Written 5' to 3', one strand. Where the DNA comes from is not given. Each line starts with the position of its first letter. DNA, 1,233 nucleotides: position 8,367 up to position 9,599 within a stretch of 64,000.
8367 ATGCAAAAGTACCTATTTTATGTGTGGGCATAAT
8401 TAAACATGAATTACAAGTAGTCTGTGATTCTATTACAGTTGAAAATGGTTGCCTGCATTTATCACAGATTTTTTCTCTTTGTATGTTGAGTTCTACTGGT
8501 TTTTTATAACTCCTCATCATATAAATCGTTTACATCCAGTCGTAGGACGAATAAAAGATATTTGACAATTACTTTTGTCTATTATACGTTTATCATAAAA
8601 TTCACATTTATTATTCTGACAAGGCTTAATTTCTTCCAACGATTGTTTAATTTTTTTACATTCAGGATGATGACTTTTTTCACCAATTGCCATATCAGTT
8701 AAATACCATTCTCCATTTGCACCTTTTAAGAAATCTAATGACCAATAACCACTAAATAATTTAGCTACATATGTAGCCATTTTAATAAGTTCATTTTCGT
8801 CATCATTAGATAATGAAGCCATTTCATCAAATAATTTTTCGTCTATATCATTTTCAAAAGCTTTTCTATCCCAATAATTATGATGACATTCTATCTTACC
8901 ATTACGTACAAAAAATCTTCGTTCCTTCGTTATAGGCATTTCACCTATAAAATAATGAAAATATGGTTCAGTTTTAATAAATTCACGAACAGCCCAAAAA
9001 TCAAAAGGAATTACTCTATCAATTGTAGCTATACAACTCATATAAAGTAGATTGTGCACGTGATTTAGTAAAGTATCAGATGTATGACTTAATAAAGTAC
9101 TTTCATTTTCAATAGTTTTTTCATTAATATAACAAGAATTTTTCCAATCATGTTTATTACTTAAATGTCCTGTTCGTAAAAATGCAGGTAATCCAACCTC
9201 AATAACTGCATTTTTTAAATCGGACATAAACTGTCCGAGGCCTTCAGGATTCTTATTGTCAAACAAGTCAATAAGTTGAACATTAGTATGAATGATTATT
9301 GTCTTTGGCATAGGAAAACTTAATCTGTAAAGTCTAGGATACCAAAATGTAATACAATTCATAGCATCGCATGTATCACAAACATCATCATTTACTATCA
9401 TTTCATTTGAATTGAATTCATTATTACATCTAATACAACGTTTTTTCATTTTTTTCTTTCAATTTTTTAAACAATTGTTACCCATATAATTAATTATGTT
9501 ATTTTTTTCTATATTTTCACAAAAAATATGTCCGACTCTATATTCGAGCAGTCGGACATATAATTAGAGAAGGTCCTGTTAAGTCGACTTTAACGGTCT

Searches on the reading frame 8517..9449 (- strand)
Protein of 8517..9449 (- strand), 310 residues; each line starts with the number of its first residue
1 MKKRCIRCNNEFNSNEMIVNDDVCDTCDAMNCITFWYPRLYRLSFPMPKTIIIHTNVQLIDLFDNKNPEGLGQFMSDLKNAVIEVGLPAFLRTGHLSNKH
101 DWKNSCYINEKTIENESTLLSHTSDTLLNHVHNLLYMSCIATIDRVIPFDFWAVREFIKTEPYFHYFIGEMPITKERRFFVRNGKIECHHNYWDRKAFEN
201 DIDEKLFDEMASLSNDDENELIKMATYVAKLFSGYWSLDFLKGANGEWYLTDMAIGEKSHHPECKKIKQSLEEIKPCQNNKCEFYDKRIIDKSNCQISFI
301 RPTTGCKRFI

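Call 3: search_protein_families(library=pfam, proteins=[window:8517-9449:-], max_evalue=0.1)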
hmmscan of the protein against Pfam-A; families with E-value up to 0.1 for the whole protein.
window:8517-9449:- (310 aa): 2 families
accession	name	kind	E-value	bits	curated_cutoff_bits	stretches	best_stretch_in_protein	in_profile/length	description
PF14243.11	R2K_3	-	1.2e-05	26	26.3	1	88-270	8-165/169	ATP-grasp domain, R2K clade family 3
PF18299.6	R2K_2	-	0.0089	16.3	26.2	1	171-216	62-94/147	ATP-grasp domain, R2K clade family 2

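Call 4: search_protein_families(library=phrogs, proteins=[window:8517-9449:-], max_evalue=0.01)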
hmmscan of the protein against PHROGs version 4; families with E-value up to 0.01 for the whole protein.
window:8517-9449:- (310 aa): 0 families

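Call 10: search_dna_similar(query=window:8517-9449:-, collection=phages, mode=protein, max_evalue=0.001, max_rows=30)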
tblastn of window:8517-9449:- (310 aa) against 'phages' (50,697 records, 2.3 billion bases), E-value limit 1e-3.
No match.

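Call 35: search_protein_families(library=ncbifam, proteins=[window:8517-9449:-], max_evalue=0.1)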
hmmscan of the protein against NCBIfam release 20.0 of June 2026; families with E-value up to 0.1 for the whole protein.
window:8517-9449:- (310 aa): 0 families

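Call 38: find_homologous_proteins(query=window:8517-9449:-)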
Query window:8517-9449:- (310 aa): 76 proteins with E <= 0.001 among 333 candidates.
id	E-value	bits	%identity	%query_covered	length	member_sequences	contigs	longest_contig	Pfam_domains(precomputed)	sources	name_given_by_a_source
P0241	6.9e-217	737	100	100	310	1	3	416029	PF14243.12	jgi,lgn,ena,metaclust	metaclust:\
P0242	2.1e-114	400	64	85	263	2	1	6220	-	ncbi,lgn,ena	-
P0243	4.7e-114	399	63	85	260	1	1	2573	PF14243.12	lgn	-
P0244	2.6e-112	393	64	84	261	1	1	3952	PF14243.12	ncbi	-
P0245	3.4e-111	390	60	85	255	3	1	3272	-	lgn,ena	-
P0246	4.9e-111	389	62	86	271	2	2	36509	-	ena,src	-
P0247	5.2e-111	389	64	85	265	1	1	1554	-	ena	-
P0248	8.4e-109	382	61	85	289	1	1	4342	PF14243.12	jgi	-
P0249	7.7e-108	379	61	87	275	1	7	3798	-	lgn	-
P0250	1.1e-106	375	59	86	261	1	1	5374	PF14243.12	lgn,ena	-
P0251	2.4e-103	364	59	86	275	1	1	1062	-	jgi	jgi:hypothetical protein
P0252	3.6e-101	357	60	84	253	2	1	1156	-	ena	-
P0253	3.6e-98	347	57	84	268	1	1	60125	-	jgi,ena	-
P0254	4.4e-98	346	57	84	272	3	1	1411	-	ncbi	-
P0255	9.0e-98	345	58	86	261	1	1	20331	-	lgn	-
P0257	2.2e-96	341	58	86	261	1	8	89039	PF14243.12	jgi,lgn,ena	-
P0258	8.6e-96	339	57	84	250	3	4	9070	PF14243.12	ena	-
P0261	4.1e-94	333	53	84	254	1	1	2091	PF14243.12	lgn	-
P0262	2.0e-93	331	56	85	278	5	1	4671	PF14243.12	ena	-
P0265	3.8e-92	327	65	72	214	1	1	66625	PF14243.12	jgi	jgi:hypothetical protein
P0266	8.3e-92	326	56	84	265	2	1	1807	PF14243.12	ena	-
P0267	2.2e-91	324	56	83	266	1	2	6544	PF14243.12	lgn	-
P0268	1.6e-90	322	62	70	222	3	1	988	PF14243.12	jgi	jgi:hypothetical protein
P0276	1.6e-85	305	53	84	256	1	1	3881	PF14243.12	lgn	-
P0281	1.7e-83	299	53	86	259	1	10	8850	PF14243.12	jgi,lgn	-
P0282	4.8e-83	297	53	85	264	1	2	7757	PF14243.12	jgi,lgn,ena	-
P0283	5.2e-83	297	53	84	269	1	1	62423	PF14243.12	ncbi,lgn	-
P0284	3.1e-82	294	54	86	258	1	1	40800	PF14243.12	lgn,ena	-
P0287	3.5e-81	291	53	84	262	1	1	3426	PF14243.12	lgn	-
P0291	2.6e-77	278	50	84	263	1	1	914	PF14243.12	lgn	-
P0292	2.7e-77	278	51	87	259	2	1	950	PF14243.12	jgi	-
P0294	4.1e-76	274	49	88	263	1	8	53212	PF14243.12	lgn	-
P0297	2.8e-72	262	49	86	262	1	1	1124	PF14243.12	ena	-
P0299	9.6e-68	247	47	84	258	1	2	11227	PF14243.12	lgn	-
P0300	1.3e-64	236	45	83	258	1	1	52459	PF14243.12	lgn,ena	-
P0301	2.4e-62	229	44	85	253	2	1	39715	PF14243.12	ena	-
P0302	1.4e-59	220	44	85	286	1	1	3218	PF14243.12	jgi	jgi:hypothetical protein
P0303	6.2e-56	208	41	75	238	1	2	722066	PF14243.12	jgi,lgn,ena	-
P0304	2.6e-52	196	39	85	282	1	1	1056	PF14243.12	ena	-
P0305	3.9e-46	176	41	76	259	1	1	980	PF14243.12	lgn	-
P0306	2.3e-44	170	40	75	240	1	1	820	PF14243.12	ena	-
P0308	2.0e-39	154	39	75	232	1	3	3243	PF14243.12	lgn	-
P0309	1.2e-38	151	39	75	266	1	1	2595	PF14243.12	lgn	-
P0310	6.2e-37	146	35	75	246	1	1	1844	PF14243.12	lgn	-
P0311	4.1e-35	140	37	75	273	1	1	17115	PF14243.12,PF18299.7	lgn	-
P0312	2.4e-34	137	36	75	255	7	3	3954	PF14243.12,PF18299.7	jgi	jgi:hypothetical protein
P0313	8.8e-33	132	35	80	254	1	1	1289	PF14243.12,PF18299.7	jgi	jgi:hypothetical protein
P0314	8.0e-32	129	35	74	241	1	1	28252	PF14243.12,PF18299.7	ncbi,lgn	-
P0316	1.4e-24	105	29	75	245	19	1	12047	PF14243.12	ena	-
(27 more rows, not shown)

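Call 41: find_related_loci(query=A3, collection=viral_contigs, flank=10000)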
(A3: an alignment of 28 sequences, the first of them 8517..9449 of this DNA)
Query A3 (310 aa) in viral_contigs; peptide patterns used: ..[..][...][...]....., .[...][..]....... (x = any residue, [..] = any of these).
113 stretches matched a pattern; 70 encode a relative of the query (tblastn E <= 1e-3); 70 distinct loci.
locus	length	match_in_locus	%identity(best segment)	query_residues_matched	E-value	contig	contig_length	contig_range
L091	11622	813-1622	54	3-291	4e-94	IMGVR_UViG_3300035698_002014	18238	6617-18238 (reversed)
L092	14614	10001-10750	54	3-266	4e-90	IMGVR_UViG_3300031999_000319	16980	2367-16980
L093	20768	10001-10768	50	3-271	2e-77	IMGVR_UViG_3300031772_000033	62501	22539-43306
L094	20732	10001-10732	47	3-261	3e-70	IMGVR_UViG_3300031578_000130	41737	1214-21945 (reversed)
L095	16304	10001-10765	41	11-272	6e-64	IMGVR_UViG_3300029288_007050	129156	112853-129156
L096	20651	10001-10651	41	29-261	2e-52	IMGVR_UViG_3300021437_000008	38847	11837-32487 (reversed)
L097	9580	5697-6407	39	31-261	1e-52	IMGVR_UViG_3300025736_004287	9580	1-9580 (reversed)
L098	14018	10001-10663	40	33-264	2e-52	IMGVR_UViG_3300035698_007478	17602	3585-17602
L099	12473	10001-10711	37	31-261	8e-51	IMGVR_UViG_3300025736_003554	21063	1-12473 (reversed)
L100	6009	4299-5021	39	31-266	1e-50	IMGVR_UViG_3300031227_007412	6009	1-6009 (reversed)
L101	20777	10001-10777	35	30-295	6e-51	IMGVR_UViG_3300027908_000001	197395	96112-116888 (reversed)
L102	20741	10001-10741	35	31-283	2e-48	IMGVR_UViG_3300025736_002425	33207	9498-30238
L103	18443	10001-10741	35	31-283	2e-48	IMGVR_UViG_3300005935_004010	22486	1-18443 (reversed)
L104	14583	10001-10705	37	31-261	6e-48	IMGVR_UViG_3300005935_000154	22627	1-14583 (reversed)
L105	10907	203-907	36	31-261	3e-46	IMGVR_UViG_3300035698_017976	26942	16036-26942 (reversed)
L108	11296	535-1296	41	4-268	6e-64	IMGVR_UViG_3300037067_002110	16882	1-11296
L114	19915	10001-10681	34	31-281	2e-42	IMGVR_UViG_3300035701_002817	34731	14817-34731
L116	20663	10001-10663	35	31-263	2e-41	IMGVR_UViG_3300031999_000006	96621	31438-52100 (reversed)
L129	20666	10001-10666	35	31-261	5e-37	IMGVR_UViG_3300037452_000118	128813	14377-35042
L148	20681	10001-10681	34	31-281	1e-41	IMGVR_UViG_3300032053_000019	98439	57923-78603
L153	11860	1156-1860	25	17-256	3e-19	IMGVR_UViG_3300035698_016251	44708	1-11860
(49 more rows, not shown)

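Call 56: predict_structure(alignment_id=A3)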
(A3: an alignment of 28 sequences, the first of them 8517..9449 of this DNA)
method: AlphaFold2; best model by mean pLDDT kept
length: 310 residues; sequences in the alignment: 28
mean_pLDDT: 84.6   pTM: 0.81
mean pLDDT of the five models: 84.6, 83.9, 83.8, 83.5, 82.7
residues with pLDDT >= 90: 223; 70-90: 31; 50-70: 14; < 50: 42
segments of 3 or more residues with pLDDT < 50: 269-310
pLDDT, mean of each block of 10 residues (from residue 1): 95 89 94 98 98 96 92 96 98 94 94 73 76 95 89 97 91 97 96 89 94 98 98 97 98 94 62 41 34 31 29
secondary structure, 60 per line:
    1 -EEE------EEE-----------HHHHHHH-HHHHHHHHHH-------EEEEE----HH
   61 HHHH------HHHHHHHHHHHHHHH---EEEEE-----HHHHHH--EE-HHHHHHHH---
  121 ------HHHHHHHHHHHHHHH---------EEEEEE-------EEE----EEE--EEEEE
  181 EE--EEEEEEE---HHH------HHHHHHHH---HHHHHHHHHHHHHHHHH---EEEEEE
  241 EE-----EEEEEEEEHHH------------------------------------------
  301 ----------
elements in order: E2-4 E11-13 H25-31 H33-42 E50-54 H59-64 H71-85 E89-93 H99-104 H110-117 H127-141 E151-156 E164-166 E171-173 E176-182 E185-191 H204-211 H215-231 E235-242 E248-255

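Call 74: search_protein_families(library=padloc, proteins=[window:8517-9449:-], max_evalue=0.01)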
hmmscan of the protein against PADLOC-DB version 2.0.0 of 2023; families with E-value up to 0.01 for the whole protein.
window:8517-9449:- (310 aa): 0 families

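Call 85: find_encoding_contigs(protein=P0246, flank=8000, max_places=1)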
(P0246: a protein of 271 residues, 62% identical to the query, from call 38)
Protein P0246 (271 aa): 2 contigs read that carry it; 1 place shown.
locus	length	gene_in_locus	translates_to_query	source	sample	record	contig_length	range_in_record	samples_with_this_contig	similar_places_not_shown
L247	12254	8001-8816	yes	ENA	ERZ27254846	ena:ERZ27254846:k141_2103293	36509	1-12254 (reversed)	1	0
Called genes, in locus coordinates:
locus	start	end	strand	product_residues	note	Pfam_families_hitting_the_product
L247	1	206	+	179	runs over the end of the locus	-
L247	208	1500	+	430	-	-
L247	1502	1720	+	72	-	-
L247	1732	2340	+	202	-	PF01510:Amidase_2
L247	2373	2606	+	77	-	-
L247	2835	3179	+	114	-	-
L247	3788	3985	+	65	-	-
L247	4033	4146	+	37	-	-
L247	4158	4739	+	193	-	PF10544:T5orf172 (weak), PF13455:MUG113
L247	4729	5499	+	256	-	-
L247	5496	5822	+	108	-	-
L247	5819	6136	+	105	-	-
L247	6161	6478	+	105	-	-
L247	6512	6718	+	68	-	-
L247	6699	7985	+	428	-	PF01555:N6_N4_Mtase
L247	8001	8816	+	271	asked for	-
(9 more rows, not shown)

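Call 94: search_protein_families(library=ncbifam, proteins=[L116:8970-9671:+, L148:9071-9697:+, L114:8448-9086:+, L108:7553-8380:+, L153:6467-7486:-, L129:18673-19791:+], max_evalue=0.00001)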
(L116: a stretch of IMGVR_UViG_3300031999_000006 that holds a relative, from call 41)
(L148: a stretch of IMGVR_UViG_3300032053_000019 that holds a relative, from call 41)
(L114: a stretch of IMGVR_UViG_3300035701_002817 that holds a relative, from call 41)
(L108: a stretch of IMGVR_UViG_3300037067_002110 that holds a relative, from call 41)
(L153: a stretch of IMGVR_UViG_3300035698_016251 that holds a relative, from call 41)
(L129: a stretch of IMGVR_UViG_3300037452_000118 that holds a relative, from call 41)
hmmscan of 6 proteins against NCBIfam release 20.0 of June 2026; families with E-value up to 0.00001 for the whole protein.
L116:8970-9671:+ (233 aa): 18 families
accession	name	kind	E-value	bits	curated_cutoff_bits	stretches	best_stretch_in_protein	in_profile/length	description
TIGR04508.1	queE_Cx14CxxC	equivalog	7.2e-39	133.8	240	1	25-233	2-208/208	7-carboxy-7-deazaguanine synthase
TIGR03963.1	rSAM_QueE_Clost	equivalog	1.1e-30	107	260.1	1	25-131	2-110/219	putative 7-carboxy-7-deazaguanine synthase QueE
TIGR04349.1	rSAM_QueE_gams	hypoth_equivalog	3.1e-30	105.4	300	1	24-131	1-106/210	7-carboxy-7-deazaguanine synthase QueE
TIGR04322.1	rSAM_QueE_Ecoli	equivalog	2.8e-26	92.4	200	2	30-77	1-50/215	7-carboxy-7-deazaguanine synthase QueE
TIGR03365.1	Bsubt_queE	equivalog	1.5e-21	77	206.1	1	24-143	3-128/238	7-carboxy-7-deazaguanine synthase QueE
TIGR02495.1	NrdG2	equivalog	6.5e-14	51.7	131.15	1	41-125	15-101/193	anaerobic ribonucleoside-triphosphate reductase activating protein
TIGR02668.1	moaA_archaeal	equivalog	3.3e-09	36.2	325.25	1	51-124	19-95/303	GTP 3',8-cyclase MoaA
TIGR02493.1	PFLA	equivalog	4.1e-09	36.1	231.75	1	28-124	6-104/235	pyruvate formate-lyase-activating protein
NF001199.0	PRK00164.2-1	equivalog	3.1e-08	33.1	231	1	51-124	21-97/308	GTP 3',8-cyclase MoaA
TIGR04054.1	rSAM_NirJ1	equivalog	6e-08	31.7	650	1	32-124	26-120/387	putative heme d1 biosynthesis radical SAM protein NirJ1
TIGR04051.1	rSAM_NirJ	equivalog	1.8e-07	30.5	515.45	1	45-125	5-87/354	heme d1 biosynthesis radical SAM protein NirJ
TIGR02666.1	moaA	equivalog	2.7e-07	29.9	284.05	1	52-125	20-102/336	GTP 3',8-cyclase MoaA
TIGR04317.1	W_rSAM_matur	equivalog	3.8e-07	29.6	380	1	50-124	12-89/349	tungsten cofactor oxidoreductase radical SAM maturase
NF038283.1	viperin_w_prok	equivalog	2.2e-06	27.1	180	1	51-140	11-113/281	viperin family antiviral radical SAM protein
TIGR04251.1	SCM_rSAM_ScmF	equivalog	3e-06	26.9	400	1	48-124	10-91/353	SynChlorMet cassette radical SAM/SPASM protein ScmF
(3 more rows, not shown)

L148:9071-9697:+ (208 aa): 21 families
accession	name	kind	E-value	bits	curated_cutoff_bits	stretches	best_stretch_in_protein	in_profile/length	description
TIGR04508.1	queE_Cx14CxxC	equivalog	1.3e-41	142.7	240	1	4-208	2-208/208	7-carboxy-7-deazaguanine synthase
TIGR03963.1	rSAM_QueE_Clost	equivalog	1.6e-30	106.4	260.1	1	4-112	2-112/219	putative 7-carboxy-7-deazaguanine synthase QueE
TIGR04349.1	rSAM_QueE_gams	hypoth_equivalog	7.7e-30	104.1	300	1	3-105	1-101/210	7-carboxy-7-deazaguanine synthase QueE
TIGR04322.1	rSAM_QueE_Ecoli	equivalog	3e-27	95.5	200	2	9-51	1-43/215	7-carboxy-7-deazaguanine synthase QueE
TIGR03365.1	Bsubt_queE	equivalog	2.7e-22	79.5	206.1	1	3-127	3-133/238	7-carboxy-7-deazaguanine synthase QueE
TIGR02495.1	NrdG2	equivalog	1.6e-14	53.7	131.15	1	19-104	14-101/193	anaerobic ribonucleoside-triphosphate reductase activating protein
TIGR02493.1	PFLA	equivalog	3.1e-10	39.8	231.75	1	7-103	6-104/235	pyruvate formate-lyase-activating protein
TIGR02668.1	moaA_archaeal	equivalog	2e-08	33.6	325.25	1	30-104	19-96/303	GTP 3',8-cyclase MoaA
TIGR04054.1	rSAM_NirJ1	equivalog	8.4e-08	31.2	650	1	11-104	26-121/387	putative heme d1 biosynthesis radical SAM protein NirJ1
NF001199.0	PRK00164.2-1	equivalog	2.3e-07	30.2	231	1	30-104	21-98/308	GTP 3',8-cyclase MoaA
TIGR04051.1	rSAM_NirJ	equivalog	2.9e-07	29.8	515.45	1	24-105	5-88/354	heme d1 biosynthesis radical SAM protein NirJ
TIGR02666.1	moaA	equivalog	4.3e-07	29.2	284.05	1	31-105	20-103/336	GTP 3',8-cyclase MoaA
NF045646.2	rSAM_Se_TrsS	equivalog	4.3e-07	28.8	490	1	30-104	95-172/441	radical SAM (seleno)protein TrsS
NF038283.1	viperin_w_prok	equivalog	5.1e-07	29.1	180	1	30-119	11-113/281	viperin family antiviral radical SAM protein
TIGR03962.1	mycofact_rSAM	equivalog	5.9e-07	29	265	1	30-105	21-97/339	mycofactocin radical SAM maturase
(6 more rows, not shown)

L114:8448-9086:+ (212 aa): 20 families
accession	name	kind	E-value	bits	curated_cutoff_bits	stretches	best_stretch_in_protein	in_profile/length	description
TIGR04508.1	queE_Cx14CxxC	equivalog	1.1e-40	139.7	240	1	4-212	2-208/208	7-carboxy-7-deazaguanine synthase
TIGR04349.1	rSAM_QueE_gams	hypoth_equivalog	3.6e-30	105.2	300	1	3-109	1-105/210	7-carboxy-7-deazaguanine synthase QueE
TIGR03963.1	rSAM_QueE_Clost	equivalog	1.2e-29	103.6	260.1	1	4-110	2-110/219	putative 7-carboxy-7-deazaguanine synthase QueE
TIGR04322.1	rSAM_QueE_Ecoli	equivalog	2.9e-27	95.5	200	2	9-56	1-50/215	7-carboxy-7-deazaguanine synthase QueE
TIGR03365.1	Bsubt_queE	equivalog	7.6e-22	78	206.1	1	3-122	3-128/238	7-carboxy-7-deazaguanine synthase QueE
TIGR02495.1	NrdG2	equivalog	1.9e-14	53.4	131.15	1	19-104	14-101/193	anaerobic ribonucleoside-triphosphate reductase activating protein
TIGR02493.1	PFLA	equivalog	5.3e-10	39.1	231.75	1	7-103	6-104/235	pyruvate formate-lyase-activating protein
TIGR02668.1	moaA_archaeal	equivalog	3.6e-09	36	325.25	1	30-104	19-96/303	GTP 3',8-cyclase MoaA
NF001199.0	PRK00164.2-1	equivalog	9.5e-08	31.5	231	1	30-104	21-98/308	GTP 3',8-cyclase MoaA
TIGR04054.1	rSAM_NirJ1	equivalog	1.7e-07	30.3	650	1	11-104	26-121/387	putative heme d1 biosynthesis radical SAM protein NirJ1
TIGR04051.1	rSAM_NirJ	equivalog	2.9e-07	29.8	515.45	1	24-105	5-88/354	heme d1 biosynthesis radical SAM protein NirJ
TIGR04545.1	rSAM_ahbD_hemeb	equivalog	3.3e-07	30.1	500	1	29-104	8-85/339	heme b synthase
TIGR02666.1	moaA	equivalog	3.7e-07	29.4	284.05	1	31-105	20-103/336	GTP 3',8-cyclase MoaA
NF038283.1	viperin_w_prok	equivalog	4.8e-07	29.2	180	1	30-119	11-113/281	viperin family antiviral radical SAM protein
TIGR03962.1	mycofact_rSAM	equivalog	4.8e-07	29.2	265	1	30-105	21-97/339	mycofactocin radical SAM maturase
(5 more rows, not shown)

L108:7553-8380:+ (275 aa): 6 families
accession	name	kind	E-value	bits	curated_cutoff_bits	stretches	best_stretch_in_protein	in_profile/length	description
NF050035.1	rSAM_WgK_link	exception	1.2e-08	34.4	650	1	36-137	6-107/367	radical SAM/SPASM peptide maturase WgkB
TIGR03962.1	mycofact_rSAM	equivalog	4.6e-08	32.6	265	1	43-132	16-103/339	mycofactocin radical SAM maturase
TIGR04054.1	rSAM_NirJ1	equivalog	5.1e-08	31.9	650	1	44-138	41-134/387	putative heme d1 biosynthesis radical SAM protein NirJ1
NF038283.1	viperin_w_prok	equivalog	5.7e-07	29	180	1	45-146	8-115/281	viperin family antiviral radical SAM protein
TIGR04317.1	W_rSAM_matur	equivalog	6.9e-07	28.7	380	1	43-178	8-142/349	tungsten cofactor oxidoreductase radical SAM maturase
NF045646.2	rSAM_Se_TrsS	equivalog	6.7e-06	24.9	490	0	44-130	91-177/441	radical SAM (seleno)protein TrsS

L153:6467-7486:- (339 aa): 8 families
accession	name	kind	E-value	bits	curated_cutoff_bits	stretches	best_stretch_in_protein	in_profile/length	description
NF045646.2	rSAM_Se_TrsS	equivalog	4.9e-11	41.8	490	1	44-153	96-201/441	radical SAM (seleno)protein TrsS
NF045702.1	rSAM_GDGT_ether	equivalog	2.9e-09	36.1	450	1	44-155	96-206/486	tetraether lipid synthase Tes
TIGR04317.1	W_rSAM_matur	equivalog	3.8e-09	36.1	380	1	38-147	8-110/349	tungsten cofactor oxidoreductase radical SAM maturase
NF038332.1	rSAM_rare_HxsC4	exception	2.1e-08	33.7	500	1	44-153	24-128/335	radical SAM protein HxsC4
NF033640.1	N_Twi_rSAM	subfamily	1.1e-07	31.3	170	0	17-137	94-228/398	twitch domain-containing radical SAM protein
TIGR02666.1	moaA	equivalog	1.3e-07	30.9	284.05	1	44-139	20-114/336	GTP 3',8-cyclase MoaA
TIGR04311.1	rSAM_Geo_metal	subfamily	8.3e-07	28.4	400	1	39-147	8-112/423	radical SAM/SPASM family putative metalloenzyme maturase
NF038283.1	viperin_w_prok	equivalog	1.7e-06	27.4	180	1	44-128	12-98/281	viperin family antiviral radical SAM protein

L129:18673-19791:+ (372 aa): 31 families (the best 25 are shown)
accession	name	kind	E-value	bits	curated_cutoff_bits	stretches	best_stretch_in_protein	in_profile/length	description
NF033640.1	N_Twi_rSAM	subfamily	6.1e-26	91.4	170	2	45-245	92-310/398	twitch domain-containing radical SAM protein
TIGR04317.1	W_rSAM_matur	equivalog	9.8e-25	87.4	380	1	65-322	6-255/349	tungsten cofactor oxidoreductase radical SAM maturase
TIGR04311.1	rSAM_Geo_metal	subfamily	3e-24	85.8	400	1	62-290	2-231/423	radical SAM/SPASM family putative metalloenzyme maturase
TIGR03962.1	mycofact_rSAM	equivalog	1.2e-21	77.3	265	1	62-252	11-195/339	mycofactocin radical SAM maturase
TIGR02666.1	moaA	equivalog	8.5e-18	64.4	284.05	1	70-263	17-211/336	GTP 3',8-cyclase MoaA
TIGR02109.1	PQQ_syn_pqqE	equivalog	3.5e-16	59.1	381.35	1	61-369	5-304/358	pyrroloquinoline quinone biosynthesis protein PqqE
TIGR04545.1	rSAM_ahbD_hemeb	equivalog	1.1e-14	54.7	500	1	70-251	7-182/339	heme b synthase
TIGR02668.1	moaA_archaeal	equivalog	5.8e-14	51.8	325.25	1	70-254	17-193/303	GTP 3',8-cyclase MoaA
NF038283.1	viperin_w_prok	equivalog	1.6e-13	50.5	180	1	71-222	10-169/281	viperin family antiviral radical SAM protein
NF038332.1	rSAM_rare_HxsC4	exception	3.9e-13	49.3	500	1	64-241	15-192/335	radical SAM protein HxsC4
TIGR04053.2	TIGR04053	equivalog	5.4e-13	48.9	395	1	68-255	13-197/366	TIGR04053 family radical SAM/SPASM domain-containing protein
NF045574.1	sacti_mat_StsB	exception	6e-13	48.4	625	1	72-230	105-256/466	StsB family radical SAM/SPASM domain sactipeptide maturase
NF001199.0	PRK00164.2-1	equivalog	5.7e-11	42.1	231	1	70-235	19-180/308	GTP 3',8-cyclase MoaA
TIGR04051.1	rSAM_NirJ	equivalog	8.3e-11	41.4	515.45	1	70-268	9-200/354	heme d1 biosynthesis radical SAM protein NirJ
TIGR04055.1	rSAM_NirJ2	equivalog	1.1e-10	41.6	500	1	70-240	7-172/326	putative heme d1 biosynthesis radical SAM protein NirJ2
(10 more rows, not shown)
